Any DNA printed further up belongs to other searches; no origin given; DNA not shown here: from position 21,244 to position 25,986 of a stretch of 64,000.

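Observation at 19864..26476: Compact lipo-NRPS biosynthetic cluster: fatty-acyl-AMP/CoA ligase + single-module NRPS (C-A-T-R) + dedicated PPTase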

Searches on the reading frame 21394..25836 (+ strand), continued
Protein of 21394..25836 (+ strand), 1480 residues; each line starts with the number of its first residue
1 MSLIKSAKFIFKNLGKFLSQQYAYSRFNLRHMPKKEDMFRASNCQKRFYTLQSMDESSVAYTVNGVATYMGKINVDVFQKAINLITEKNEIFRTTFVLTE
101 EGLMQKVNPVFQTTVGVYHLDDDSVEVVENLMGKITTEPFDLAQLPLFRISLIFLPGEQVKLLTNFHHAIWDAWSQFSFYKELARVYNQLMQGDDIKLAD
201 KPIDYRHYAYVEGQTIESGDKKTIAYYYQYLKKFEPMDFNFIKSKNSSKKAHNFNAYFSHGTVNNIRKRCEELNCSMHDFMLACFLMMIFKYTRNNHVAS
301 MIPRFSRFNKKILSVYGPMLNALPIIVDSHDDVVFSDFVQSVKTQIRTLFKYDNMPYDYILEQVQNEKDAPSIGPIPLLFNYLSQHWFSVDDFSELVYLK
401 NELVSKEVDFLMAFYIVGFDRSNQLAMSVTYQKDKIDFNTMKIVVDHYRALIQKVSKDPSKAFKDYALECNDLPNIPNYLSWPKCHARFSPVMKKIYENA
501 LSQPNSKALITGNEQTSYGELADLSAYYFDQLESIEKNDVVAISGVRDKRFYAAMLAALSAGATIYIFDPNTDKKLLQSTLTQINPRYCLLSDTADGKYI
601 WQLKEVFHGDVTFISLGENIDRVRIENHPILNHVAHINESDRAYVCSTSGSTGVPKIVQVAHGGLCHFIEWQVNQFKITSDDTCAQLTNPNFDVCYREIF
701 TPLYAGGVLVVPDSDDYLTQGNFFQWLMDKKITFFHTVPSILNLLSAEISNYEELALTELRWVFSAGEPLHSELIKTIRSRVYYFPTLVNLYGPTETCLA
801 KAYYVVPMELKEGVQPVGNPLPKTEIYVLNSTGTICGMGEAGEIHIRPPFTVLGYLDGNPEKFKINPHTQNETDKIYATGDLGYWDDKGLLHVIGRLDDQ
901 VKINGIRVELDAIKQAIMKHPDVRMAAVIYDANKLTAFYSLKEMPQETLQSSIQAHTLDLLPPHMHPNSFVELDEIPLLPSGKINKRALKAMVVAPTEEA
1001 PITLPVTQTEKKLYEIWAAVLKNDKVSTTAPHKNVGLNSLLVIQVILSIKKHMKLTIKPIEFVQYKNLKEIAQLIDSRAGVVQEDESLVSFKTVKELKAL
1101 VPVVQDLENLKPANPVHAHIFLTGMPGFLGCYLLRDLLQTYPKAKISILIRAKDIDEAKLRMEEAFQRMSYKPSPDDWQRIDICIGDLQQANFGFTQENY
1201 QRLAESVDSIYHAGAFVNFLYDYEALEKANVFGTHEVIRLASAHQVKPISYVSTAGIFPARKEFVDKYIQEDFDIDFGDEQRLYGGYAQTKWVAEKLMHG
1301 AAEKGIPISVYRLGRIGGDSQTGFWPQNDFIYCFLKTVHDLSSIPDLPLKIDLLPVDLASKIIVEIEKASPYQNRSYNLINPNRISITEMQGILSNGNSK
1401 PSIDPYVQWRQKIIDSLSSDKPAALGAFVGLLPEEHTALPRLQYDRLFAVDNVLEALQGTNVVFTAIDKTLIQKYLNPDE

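Call 31: find_related_loci(query=A1, collection=metagenome_contigs, flank=8000)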
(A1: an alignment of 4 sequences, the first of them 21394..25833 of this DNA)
Query A1 (1480 aa) in metagenome_contigs; peptide patterns used: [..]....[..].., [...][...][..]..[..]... (x = any residue, [..] = any of these).
600 stretches matched a pattern (row limit reached: there are more); 517 encode a relative of the query (tblastn E <= 1e-3); the best 80 are kept; 80 distinct loci.
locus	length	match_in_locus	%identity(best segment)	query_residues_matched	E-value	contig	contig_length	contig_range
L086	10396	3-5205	29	36-1477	6e-160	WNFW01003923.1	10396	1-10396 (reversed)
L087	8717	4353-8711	27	42-1477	3e-151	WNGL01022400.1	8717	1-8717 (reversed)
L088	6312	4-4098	27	54-1414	4e-139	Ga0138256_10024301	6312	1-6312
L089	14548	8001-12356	25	39-1472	2e-129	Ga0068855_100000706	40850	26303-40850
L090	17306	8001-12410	25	42-1476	8e-129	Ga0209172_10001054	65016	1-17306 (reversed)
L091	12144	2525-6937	26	42-1476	7e-129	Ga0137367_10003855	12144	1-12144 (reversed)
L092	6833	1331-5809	25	7-1477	2e-128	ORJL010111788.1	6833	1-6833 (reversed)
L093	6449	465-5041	26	32-1409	4e-126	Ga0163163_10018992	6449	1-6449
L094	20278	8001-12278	25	18-1438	2e-125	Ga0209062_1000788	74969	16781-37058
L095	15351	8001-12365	26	42-1477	2e-125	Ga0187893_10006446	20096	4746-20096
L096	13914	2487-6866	26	42-1477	2e-123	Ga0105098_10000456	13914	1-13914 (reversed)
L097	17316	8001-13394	26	57-1416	1e-122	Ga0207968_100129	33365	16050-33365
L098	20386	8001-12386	25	45-1475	9e-121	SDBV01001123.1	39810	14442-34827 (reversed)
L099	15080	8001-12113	26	42-1419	7e-120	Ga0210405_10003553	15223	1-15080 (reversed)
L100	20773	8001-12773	26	42-1477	5e-117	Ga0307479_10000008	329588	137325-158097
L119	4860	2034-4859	28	42-982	2e-106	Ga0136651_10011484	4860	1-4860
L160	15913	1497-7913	25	34-1080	5e-82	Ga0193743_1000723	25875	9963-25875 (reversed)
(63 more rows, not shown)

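Call 38: search_protein_families(library=pfam, proteins=[L074:127-2553:+, L074:3905-5806:+, L074:5900-6625:+, L074:6790-7689:+, L074:7709-11101:+, L074:11162-17845:+, L074:17924-18920:+], max_evalue=0.00001)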
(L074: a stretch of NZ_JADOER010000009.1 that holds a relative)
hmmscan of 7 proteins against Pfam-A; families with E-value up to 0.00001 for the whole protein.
L074:127-2553:+ (808 aa): 3 families
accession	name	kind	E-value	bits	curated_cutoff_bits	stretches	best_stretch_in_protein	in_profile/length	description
PF00082.27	Peptidase_S8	-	1.8e-52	178.9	21.8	1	41-315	1-288/288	Subtilase family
PF01483.27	P_proprotein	-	5.6e-15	55.6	21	1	372-440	6-74/86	Proprotein convertase P-domain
PF00353.25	HemolysinCabind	-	5e-14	52.4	23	2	681-715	2-36/36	RTX calcium-binding nonapeptide repeat (4 copies)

L074:3905-5806:+ (633 aa): 3 families
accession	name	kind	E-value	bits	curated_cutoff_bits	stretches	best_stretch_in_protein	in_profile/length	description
PF00501.34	AMP-binding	-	2.3e-72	244.3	29.9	1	41-377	22-383/384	AMP-binding enzyme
PF00550.31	PP-binding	-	5.9e-18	65.3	20.8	1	536-598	1-65/67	Phosphopantetheine attachment site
PF13193.12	AMP-binding_C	-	3.8e-14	53.8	24.5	1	428-503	1-76/76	AMP-binding enzyme C-terminal domain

L074:5900-6625:+ (241 aa): 1 family
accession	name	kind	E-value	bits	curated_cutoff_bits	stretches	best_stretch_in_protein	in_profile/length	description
PF01177.27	Asp_Glu_race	-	1.2e-15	58.4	31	1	17-229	1-203/211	Asp/Glu/Hydantoin racemase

L074:6790-7689:+ (299 aa): 2 families
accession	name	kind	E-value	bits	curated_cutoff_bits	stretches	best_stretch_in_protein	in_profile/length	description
PF13714.12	PEP_mutase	-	5.3e-34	118.3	31.5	1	33-263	9-239/240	Phosphoenolpyruvate phosphomutase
PF00463.27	ICL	-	1.7e-06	27.3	26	0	97-175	152-235/526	Isocitrate lyase family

L074:7709-11101:+ (1130 aa): 4 families
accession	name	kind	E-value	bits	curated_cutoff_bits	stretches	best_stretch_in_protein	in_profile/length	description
PF00668.25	Condensation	-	2.7e-116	389.4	30.6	1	45-485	5-452/456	Condensation domain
PF00501.34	AMP-binding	-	1.6e-69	235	29.9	1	512-861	6-383/384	AMP-binding enzyme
PF00550.31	PP-binding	-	1.4e-16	60.9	20.8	1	1025-1086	1-64/67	Phosphopantetheine attachment site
PF13193.12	AMP-binding_C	-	2.9e-11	44.6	24.5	1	921-996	1-76/76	AMP-binding enzyme C-terminal domain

L074:11162-17845:+ (2227 aa): 4 families
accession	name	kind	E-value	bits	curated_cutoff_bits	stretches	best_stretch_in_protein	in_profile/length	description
PF00668.25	Condensation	-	2.3e-236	785.2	30.6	2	58-504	3-456/456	Condensation domain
PF00501.34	AMP-binding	-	5.7e-174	578.8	29.9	2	525-886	1-384/384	AMP-binding enzyme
PF13193.12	AMP-binding_C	-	4e-33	114.6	24.5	2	946-1019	2-76/76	AMP-binding enzyme C-terminal domain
PF00550.31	PP-binding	-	2.6e-30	104.9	20.8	2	1049-1111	2-66/67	Phosphopantetheine attachment site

L074:17924-18920:+ (332 aa): 1 family
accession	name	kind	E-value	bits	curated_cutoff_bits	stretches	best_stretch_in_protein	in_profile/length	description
PF00501.34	AMP-binding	-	1.8e-48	165.7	29.9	1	26-322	1-329/384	AMP-binding enzyme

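Call 50: search_protein_families(library=pfam, proteins=[L119:1132-1974:+, L119:1971-4859:+, L036:363-1928:+, L036:1880-2773:+, L036:3628-7020:+, L036:6873-12962:+, L160:9353-10102:+, L160:10377-15431:+, L069:7956-12434:+], max_evalue=0.00001)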
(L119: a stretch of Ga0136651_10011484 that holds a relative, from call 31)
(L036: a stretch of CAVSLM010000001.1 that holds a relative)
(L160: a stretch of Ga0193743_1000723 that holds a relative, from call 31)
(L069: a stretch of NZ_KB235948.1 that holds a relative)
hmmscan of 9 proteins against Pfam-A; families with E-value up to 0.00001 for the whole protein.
L119:1132-1974:+ (280 aa): 1 family
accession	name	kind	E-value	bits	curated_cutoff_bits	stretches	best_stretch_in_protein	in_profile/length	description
PF13714.12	PEP_mutase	-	4.9e-36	124.9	31.5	1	13-247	4-239/240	Phosphoenolpyruvate phosphomutase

L119:1971-4859:+ (963 aa): 3 families
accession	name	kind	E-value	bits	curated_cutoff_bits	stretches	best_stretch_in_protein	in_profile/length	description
PF00668.25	Condensation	-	1.2e-102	344.4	30.6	1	17-459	3-452/456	Condensation domain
PF00501.34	AMP-binding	-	1.3e-69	235.3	29.9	1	483-832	3-384/384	AMP-binding enzyme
PF13193.12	AMP-binding_C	-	6.2e-08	33.9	24.5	1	891-963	1-75/76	AMP-binding enzyme C-terminal domain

L036:363-1928:+ (521 aa): 1 family
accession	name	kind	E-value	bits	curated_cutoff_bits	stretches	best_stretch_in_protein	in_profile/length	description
PF00501.34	AMP-binding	-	7.6e-46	157.1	29.9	1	172-431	2-276/384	AMP-binding enzyme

L036:1880-2773:+ (297 aa): 2 families
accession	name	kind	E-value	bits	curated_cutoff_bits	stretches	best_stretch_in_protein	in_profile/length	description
PF00550.31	PP-binding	-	1.3e-15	57.8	20.8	1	181-241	3-65/67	Phosphopantetheine attachment site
PF13193.12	AMP-binding_C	-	1.9e-14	54.8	24.5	1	77-152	1-76/76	AMP-binding enzyme C-terminal domain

L036:3628-7020:+ (1130 aa): 4 families
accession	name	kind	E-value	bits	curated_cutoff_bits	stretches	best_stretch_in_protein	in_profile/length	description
PF00668.25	Condensation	-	6.2e-93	312.4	30.6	1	55-487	4-443/456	Condensation domain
PF00501.34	AMP-binding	-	4.5e-87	292.8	29.9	1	530-882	1-384/384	AMP-binding enzyme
PF00550.31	PP-binding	-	6.9e-15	55.5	20.8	1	1047-1107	2-64/67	Phosphopantetheine attachment site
PF13193.12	AMP-binding_C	-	1.7e-10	42.1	24.5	1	941-1016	1-76/76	AMP-binding enzyme C-terminal domain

L036:6873-12962:+ (2029 aa): 4 families
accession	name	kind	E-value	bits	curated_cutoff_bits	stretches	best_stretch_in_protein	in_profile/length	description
PF00501.34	AMP-binding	-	2.3e-148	494.5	29.9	2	378-714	2-384/384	AMP-binding enzyme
PF00668.25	Condensation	-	2.6e-118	396.1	30.6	2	968-1403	5-453/456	Condensation domain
PF00550.31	PP-binding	-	1.1e-35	122.1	20.8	2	1936-1998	3-67/67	Phosphopantetheine attachment site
PF13193.12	AMP-binding_C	-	9.8e-30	103.7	24.5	2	771-846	1-76/76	AMP-binding enzyme C-terminal domain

L160:9353-10102:+ (249 aa): 1 family
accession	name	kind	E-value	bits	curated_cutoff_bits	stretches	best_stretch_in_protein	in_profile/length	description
PF01177.27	Asp_Glu_race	-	8.8e-16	58.8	31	1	22-234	1-203/211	Asp/Glu/Hydantoin racemase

L160:10377-15431:+ (1684 aa): 4 families
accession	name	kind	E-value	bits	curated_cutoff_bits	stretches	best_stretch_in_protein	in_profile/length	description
PF00501.34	AMP-binding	-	3.2e-158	527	29.9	2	1070-1419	1-384/384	AMP-binding enzyme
PF00668.25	Condensation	-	4.2e-116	388.8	30.6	1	608-1050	7-456/456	Condensation domain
PF00550.31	PP-binding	-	6e-30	103.7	20.8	2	1583-1645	3-67/67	Phosphopantetheine attachment site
PF13193.12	AMP-binding_C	-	1.4e-27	96.9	24.5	2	1478-1556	1-76/76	AMP-binding enzyme C-terminal domain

L069:7956-12434:+ (1492 aa): 7 families
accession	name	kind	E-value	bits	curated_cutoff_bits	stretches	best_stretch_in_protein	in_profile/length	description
PF00668.25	Condensation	-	3.5e-103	346.2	30.6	2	156-529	79-448/456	Condensation domain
PF00501.34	AMP-binding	-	8.1e-66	222.8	29.9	1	557-969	3-384/384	AMP-binding enzyme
PF00975.26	Thioesterase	-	1.6e-27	97.6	26.4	1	1234-1342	2-110/226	Thioesterase domain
PF00550.31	PP-binding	-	1.7e-15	57.5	20.8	1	1149-1211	3-67/67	Phosphopantetheine attachment site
PF13193.12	AMP-binding_C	-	1e-14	55.6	24.5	1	1038-1114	1-76/76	AMP-binding enzyme C-terminal domain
PF12697.13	Abhydrolase_6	-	5.7e-07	30.9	26.3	1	1236-1462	2-201/217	Alpha/beta hydrolase family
PF12146.15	Hydrolase_4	-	8.2e-07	29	27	1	1236-1420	8-193/239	Serine aminopeptidase, S33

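Call 55: search_protein_families(library=ncbifam, proteins=[L001:450-1241:+, L001:1827-3584:+], max_evalue=0.00001)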
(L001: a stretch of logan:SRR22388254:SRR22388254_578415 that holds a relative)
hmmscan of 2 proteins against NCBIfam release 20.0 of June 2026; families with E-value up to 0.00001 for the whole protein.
L001:450-1241:+ (263 aa): 0 families

L001:1827-3584:+ (585 aa): 2 families
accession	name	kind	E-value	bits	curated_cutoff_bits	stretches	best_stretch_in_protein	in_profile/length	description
NF007623.0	PRK10279.1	equivalog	9.3e-26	90.7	272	1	309-496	6-191/301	patatin-like phospholipase RssA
NF043045.1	T4SS_VpdC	equivalog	1.2e-08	33.5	1000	1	311-366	308-363/880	Dot/Icm T4SS effector VpdC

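Call 60: search_protein_representatives(protein=window:21394-24993:+)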
Query: 1200 residues. Proteins with E-value up to 0.001 (for the whole library): 183803; up to 1e-10: 128753; up to 1e-30: 75630. The best 150 are listed.
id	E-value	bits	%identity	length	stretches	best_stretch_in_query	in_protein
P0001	0.0e+00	2771.2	100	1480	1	1-1200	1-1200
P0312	0.0e+00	1801.8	26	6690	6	34-1086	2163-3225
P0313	0.0e+00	1705.7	27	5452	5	35-1084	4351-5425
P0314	0.0e+00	1655.9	27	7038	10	31-1077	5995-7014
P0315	0.0e+00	1601.9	25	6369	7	12-1078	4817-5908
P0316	0.0e+00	1577.7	27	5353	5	33-1054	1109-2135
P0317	0.0e+00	1555.5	26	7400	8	45-1080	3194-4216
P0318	0.0e+00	1541.5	25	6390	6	32-1055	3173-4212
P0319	0.0e+00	1511.7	25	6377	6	37-1072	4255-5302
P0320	0.0e+00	1510.9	24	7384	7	36-1076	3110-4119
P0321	0.0e+00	1505.5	26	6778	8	41-1072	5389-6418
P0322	0.0e+00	1480.3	26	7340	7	35-1087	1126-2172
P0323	0.0e+00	1476.3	26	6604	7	9-1082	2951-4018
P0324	0.0e+00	1446.8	24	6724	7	39-1077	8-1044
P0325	0.0e+00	1445.6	25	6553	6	29-1078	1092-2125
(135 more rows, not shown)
